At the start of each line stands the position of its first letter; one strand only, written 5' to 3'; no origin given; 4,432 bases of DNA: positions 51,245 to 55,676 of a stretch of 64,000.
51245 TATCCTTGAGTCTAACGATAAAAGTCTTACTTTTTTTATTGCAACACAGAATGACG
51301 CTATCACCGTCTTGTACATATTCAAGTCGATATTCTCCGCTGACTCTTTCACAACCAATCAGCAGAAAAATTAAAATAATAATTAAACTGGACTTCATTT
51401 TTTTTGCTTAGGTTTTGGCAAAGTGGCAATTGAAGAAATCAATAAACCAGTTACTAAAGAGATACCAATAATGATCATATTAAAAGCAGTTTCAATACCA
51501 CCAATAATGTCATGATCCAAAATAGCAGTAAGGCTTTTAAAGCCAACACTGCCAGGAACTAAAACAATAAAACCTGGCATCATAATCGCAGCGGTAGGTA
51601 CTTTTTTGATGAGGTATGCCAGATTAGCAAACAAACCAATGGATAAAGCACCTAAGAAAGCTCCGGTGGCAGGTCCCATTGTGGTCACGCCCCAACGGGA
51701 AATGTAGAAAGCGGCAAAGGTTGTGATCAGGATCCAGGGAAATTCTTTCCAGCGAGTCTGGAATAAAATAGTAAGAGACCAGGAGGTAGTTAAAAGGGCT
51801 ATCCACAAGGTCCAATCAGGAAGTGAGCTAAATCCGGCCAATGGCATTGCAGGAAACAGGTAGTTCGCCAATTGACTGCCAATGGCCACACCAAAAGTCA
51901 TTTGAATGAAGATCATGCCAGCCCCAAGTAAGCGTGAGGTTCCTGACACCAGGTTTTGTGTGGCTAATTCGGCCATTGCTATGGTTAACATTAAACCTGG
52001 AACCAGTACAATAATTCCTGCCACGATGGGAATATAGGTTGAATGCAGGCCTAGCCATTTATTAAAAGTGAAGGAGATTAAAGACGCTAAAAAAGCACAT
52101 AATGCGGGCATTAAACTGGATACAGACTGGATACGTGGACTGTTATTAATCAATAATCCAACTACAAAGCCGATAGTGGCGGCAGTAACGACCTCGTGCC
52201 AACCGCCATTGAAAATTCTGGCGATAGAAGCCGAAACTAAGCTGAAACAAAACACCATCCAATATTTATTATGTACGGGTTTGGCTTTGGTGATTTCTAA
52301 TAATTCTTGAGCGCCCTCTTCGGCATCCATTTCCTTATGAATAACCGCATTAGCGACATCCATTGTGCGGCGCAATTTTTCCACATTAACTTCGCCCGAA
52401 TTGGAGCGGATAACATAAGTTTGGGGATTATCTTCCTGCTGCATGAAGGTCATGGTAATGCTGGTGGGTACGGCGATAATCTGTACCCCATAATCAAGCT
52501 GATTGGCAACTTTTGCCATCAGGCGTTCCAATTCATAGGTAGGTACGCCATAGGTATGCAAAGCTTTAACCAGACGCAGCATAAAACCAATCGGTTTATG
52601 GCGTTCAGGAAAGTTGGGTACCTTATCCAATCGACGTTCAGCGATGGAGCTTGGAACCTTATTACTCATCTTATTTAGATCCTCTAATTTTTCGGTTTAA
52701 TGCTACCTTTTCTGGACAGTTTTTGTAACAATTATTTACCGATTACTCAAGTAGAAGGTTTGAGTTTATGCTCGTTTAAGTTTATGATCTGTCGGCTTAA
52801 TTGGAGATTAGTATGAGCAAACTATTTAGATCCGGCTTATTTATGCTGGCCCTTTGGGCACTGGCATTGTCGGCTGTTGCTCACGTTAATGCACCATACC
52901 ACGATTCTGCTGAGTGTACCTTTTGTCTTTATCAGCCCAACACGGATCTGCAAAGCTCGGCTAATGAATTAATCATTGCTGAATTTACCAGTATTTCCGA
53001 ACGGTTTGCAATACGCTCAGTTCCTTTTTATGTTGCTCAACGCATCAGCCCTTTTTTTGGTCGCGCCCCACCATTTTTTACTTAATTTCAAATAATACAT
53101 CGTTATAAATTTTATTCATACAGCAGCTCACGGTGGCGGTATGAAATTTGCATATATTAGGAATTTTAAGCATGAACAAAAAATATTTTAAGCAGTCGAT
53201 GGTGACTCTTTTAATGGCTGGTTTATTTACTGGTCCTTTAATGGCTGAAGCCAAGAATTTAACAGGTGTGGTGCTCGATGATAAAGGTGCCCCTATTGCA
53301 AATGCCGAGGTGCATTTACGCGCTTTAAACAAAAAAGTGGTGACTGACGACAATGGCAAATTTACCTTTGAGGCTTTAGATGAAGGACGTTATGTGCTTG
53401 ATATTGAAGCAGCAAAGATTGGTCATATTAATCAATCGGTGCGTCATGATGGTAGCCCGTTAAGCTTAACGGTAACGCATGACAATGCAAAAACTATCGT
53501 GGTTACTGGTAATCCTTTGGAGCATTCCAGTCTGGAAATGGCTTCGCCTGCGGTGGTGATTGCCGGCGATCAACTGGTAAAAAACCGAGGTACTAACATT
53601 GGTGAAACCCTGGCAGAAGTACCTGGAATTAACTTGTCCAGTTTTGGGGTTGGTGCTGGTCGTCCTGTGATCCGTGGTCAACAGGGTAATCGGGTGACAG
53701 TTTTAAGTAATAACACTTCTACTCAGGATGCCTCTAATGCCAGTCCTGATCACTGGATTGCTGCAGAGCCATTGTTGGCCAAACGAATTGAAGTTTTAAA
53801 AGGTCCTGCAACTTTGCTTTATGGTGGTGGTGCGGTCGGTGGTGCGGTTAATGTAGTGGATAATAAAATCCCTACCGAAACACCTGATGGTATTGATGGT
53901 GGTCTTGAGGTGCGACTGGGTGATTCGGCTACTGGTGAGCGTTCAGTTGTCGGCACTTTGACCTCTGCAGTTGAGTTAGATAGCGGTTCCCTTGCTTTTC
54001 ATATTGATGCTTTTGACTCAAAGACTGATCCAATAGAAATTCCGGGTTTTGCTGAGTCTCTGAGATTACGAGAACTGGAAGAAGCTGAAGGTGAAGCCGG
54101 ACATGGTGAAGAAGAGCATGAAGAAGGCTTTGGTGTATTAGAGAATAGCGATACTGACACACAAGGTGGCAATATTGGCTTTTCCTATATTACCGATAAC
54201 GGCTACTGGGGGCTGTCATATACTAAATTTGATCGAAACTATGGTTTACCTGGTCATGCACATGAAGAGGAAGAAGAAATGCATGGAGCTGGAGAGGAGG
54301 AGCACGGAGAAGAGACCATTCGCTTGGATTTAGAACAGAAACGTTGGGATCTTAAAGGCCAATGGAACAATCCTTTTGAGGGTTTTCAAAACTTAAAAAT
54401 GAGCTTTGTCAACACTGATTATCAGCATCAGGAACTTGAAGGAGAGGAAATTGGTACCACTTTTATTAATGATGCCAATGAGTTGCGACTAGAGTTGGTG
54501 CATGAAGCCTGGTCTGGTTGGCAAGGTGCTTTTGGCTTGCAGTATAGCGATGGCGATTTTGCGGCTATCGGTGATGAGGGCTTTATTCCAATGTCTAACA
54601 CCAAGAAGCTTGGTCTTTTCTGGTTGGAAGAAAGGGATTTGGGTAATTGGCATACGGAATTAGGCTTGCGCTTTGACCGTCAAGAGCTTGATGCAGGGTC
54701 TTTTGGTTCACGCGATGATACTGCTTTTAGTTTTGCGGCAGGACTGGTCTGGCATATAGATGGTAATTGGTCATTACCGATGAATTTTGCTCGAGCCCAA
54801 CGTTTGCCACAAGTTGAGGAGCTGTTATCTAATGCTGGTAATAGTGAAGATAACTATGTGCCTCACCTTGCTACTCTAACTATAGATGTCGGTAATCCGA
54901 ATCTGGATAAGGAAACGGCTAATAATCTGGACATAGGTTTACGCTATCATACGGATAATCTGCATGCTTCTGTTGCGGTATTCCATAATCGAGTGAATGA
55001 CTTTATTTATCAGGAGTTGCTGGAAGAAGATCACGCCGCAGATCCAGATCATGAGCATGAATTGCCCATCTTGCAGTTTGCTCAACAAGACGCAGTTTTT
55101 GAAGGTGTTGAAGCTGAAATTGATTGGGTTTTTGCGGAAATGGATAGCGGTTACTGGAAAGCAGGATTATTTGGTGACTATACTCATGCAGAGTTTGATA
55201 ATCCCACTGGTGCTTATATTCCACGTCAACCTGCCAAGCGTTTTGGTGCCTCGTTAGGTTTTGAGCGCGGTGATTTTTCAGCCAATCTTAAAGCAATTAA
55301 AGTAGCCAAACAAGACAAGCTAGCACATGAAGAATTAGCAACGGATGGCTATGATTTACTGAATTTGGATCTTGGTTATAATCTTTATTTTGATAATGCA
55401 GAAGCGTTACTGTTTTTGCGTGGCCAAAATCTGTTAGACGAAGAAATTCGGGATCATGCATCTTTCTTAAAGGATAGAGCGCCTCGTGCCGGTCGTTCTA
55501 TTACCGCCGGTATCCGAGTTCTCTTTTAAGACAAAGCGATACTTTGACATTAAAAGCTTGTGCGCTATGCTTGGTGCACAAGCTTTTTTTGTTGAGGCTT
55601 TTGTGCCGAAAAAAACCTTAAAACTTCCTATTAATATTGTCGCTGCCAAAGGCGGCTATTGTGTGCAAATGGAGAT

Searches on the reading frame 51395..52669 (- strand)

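Call 3: search_protein_families(library=pfam, proteins=[window:51395-52669:-], max_evalue=0.01)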
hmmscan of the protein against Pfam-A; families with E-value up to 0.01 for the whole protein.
window:51395-52669:- (424 aa): 2 families
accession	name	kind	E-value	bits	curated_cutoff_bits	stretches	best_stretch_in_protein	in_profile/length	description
PF06738.18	ThrE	-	8.6e-63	212.4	26.3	2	29-267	2-240/241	Putative threonine/serine exporter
PF12821.13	ThrE_2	-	9.1e-16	58.7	27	2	296-414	9-128/129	Threonine/Serine exporter, ThrE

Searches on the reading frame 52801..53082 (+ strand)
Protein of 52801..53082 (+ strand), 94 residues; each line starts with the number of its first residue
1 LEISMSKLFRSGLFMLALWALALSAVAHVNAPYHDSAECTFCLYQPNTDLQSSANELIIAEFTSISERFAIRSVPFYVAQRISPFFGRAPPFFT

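Call 27: search_protein_families(library=ncbifam, proteins=[window:52801-53082:+], max_evalue=0.01)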
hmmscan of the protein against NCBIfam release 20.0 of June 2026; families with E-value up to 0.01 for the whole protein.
window:52801-53082:+ (94 aa): 0 families

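Call 72: search_protein_families(library=pfam, proteins=[window:52813-53082:+], max_evalue=0.01)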
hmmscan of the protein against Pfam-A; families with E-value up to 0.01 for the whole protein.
window:52813-53082:+ (90 aa): 1 family
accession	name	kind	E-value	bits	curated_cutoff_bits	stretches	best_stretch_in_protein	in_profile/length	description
PF11162.13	DUF2946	-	0.0049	18.1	23.7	1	24-87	53-117/117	Protein of unknown function (DUF2946)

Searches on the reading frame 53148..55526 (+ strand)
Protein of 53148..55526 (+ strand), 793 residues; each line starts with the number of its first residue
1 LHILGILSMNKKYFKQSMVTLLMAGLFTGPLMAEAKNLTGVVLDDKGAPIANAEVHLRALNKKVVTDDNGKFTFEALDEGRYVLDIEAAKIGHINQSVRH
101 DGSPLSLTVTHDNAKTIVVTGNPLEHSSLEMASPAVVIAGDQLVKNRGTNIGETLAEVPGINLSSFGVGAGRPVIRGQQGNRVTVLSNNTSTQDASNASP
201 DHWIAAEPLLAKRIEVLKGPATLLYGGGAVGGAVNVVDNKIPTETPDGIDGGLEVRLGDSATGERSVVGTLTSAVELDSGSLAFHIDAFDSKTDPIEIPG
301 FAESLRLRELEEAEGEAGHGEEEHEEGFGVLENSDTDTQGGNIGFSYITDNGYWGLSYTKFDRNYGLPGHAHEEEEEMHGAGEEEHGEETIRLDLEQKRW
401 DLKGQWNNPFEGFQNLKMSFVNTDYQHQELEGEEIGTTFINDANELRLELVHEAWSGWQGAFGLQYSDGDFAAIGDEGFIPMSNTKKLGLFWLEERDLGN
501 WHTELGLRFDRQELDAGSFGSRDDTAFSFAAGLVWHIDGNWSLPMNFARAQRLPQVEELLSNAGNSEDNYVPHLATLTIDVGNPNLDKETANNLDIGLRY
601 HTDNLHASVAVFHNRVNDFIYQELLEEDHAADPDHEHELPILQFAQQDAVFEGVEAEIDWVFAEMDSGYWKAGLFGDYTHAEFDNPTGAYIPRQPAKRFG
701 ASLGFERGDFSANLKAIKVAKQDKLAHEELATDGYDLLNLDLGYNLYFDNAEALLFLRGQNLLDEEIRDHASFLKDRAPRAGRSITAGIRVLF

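Call 3: search_protein_families(library=pfam, proteins=[window:53148-55526:+], max_evalue=0.01)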
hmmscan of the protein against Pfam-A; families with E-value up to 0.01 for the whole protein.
window:53148-55526:+ (793 aa): 11 families
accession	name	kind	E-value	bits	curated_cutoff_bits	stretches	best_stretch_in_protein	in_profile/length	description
PF00593.30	TonB_dep_Rec_b-barrel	-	1.6e-44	154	27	1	334-762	10-436/436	TonB dependent receptor-like, beta-barrel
PF07715.20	Plug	-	5e-18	66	23.9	1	130-233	4-107/107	TonB-dependent Receptor Plug Domain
PF13620.12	CarboxypepD_reg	-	6.4e-12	46.1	32.3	1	38-108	2-78/82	Carboxypeptidase regulatory-like domain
PF13715.12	CarbopepD_reg_2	-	4.8e-09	36.6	32.2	1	38-98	1-62/88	CarboxypepD_reg-like domain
PF17802.7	SpaA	-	0.0002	21.9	23.1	1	45-93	11-65/91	Prealbumin-like fold domain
PF17210.9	SdrD_B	-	0.00053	20.6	29.7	1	40-89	15-67/112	SdrD B-like domain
PF09430.16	EMC7_beta-sandw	-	0.00061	20.4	26.6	1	50-91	7-50/122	ER membrane protein complex subunit 7, beta-sandwich domain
PF10670.15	DUF4198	-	0.0011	19.5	34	0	40-87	151-206/209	Domain of unknown function (DUF4198)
PF14905.12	OMP_b-brl_3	-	0.0016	18.1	27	1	577-625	204-249/408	Outer membrane protein beta-barrel family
PF02369.22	Big_1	-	0.0081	16.7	34.9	1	35-75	18-65/93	Bacterial Ig-like domain (group 1)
PF00775.27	Dioxygenase_C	-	0.0091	15.9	27.3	0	60-105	74-119/182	Dioxygenase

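Call 27: search_protein_families(library=ncbifam, proteins=[window:53148-55526:+], max_evalue=0.01)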
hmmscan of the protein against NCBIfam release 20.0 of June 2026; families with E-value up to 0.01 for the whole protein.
window:53148-55526:+ (793 aa): 26 families (the best 25 are shown)
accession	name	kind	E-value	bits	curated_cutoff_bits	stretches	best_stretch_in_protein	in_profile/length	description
NF038289.1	Zn_piracy_ZnuD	exception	1.2e-138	463.7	950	1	111-791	27-683/685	zinc piracy TonB-dependent receptor ZnuD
TIGR01786.1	TonB-hemlactrns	subfamily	1.2e-35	123.1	323.75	2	468-681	373-587/719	TonB-dependent hemoglobin/transferrin/lactoferrin family receptor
TIGR01785.1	TonB-hemin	subfamily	1.3e-35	123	316.85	2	480-793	358-677/677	TonB-dependent heme/hemoglobin receptor family protein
TIGR01783.1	TonB-siderophor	subfamily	6.1e-32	111.1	223.5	2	498-793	374-649/649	TonB-dependent siderophore receptor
NF010010.0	PRK13483.1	equivalog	4.2e-19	68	927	2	111-246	30-170/660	ligand-gated channel protein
TIGR01778.1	TonB-copper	equivalog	1.4e-18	67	472.45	2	531-737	381-567/637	TonB-dependent copper receptor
TIGR01782.1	TonB-Xanth-Caul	subfamily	8.8e-18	64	310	1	533-793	591-868/868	TonB-dependent receptor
TIGR01779.1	TonB-B12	equivalog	6.9e-17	61.2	599.7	2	113-240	27-155/614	TonB-dependent vitamin B12 receptor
NF010048.1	PRK13524.1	subfamily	7.9e-17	61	493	2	469-660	416-600/744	FepA family TonB-dependent siderophore receptor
NF010038.0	PRK13513.1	equivalog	2.6e-14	52.7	942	2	108-244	29-170/659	ligand-gated channel protein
NF010051.0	PRK13528.1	subfamily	3e-14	52.2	583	2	202-248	137-180/727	FepA family TonB-dependent siderophore receptor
NF007478.2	PRK10064.1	equivalog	3.8e-14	51.9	745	1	109-242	25-161/663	catecholate siderophore receptor CirA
NF007926.1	PRK10641.1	equivalog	2.2e-12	46.3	836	1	110-240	23-155/617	TonB-dependent vitamin B12 receptor BtuB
TIGR01776.1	TonB-tbp-lbp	subfamily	1.1e-11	43.4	468.8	1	502-660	615-775/946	lactoferrin/transferrin family TonB-dependent receptor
NF052649.1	TonRcptRhtA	equivalog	1.7e-10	39.7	1100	1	114-254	41-179/744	TonB-dependent siderophore receptor RhtA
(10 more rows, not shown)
